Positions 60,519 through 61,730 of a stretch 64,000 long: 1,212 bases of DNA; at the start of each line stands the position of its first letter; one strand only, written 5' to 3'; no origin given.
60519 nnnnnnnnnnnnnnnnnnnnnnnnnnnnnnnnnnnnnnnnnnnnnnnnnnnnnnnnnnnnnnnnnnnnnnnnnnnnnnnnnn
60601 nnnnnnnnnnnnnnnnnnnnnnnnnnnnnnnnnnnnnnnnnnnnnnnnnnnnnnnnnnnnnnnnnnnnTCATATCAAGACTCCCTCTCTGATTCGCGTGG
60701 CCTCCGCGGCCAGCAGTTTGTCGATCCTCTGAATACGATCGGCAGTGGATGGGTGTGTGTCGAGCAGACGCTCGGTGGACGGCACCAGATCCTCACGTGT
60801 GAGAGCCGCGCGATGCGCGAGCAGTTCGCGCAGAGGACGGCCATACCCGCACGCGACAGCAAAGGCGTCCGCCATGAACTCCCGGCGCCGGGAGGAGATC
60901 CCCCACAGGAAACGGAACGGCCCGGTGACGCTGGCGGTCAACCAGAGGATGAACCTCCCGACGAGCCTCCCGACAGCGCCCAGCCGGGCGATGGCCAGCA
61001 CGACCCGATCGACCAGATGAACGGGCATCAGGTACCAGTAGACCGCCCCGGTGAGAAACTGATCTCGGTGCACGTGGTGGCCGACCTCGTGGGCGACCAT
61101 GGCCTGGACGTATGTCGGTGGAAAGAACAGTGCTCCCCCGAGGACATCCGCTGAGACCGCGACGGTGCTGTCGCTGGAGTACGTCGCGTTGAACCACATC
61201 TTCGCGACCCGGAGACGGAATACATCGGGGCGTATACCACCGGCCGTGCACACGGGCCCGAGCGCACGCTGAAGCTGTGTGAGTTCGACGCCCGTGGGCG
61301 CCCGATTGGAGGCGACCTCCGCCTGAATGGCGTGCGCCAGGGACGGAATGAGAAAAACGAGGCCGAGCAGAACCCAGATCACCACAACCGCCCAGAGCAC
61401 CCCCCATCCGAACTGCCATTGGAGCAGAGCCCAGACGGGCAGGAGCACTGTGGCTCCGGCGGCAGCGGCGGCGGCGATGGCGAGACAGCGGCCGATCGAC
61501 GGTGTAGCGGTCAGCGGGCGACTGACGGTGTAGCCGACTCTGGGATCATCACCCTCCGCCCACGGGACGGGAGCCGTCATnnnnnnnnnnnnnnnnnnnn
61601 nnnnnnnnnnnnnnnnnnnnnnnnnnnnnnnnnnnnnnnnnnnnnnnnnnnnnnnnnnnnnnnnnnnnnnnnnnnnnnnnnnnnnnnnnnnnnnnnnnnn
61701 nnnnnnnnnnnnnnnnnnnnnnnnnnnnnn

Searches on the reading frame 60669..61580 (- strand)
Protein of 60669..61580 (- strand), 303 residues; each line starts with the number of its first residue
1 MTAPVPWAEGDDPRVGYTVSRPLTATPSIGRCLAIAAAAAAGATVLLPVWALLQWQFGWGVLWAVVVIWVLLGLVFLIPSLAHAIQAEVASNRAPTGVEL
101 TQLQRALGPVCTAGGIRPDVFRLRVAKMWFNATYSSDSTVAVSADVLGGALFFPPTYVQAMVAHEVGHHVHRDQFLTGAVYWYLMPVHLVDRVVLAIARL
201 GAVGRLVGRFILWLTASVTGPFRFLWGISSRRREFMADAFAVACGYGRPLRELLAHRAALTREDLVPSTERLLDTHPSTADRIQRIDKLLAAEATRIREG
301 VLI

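Call 97: search_protein_families(library=pfam, proteins=[window:60669-61580:-], max_evalue=0.001)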
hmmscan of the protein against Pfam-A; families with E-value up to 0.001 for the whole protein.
window:60669-61580:- (303 aa): 1 family
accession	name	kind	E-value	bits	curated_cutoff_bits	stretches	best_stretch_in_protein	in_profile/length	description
PF01435.24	Peptidase_M48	-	9e-13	48.9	20.3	1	158-288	65-184/186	Peptidase family M48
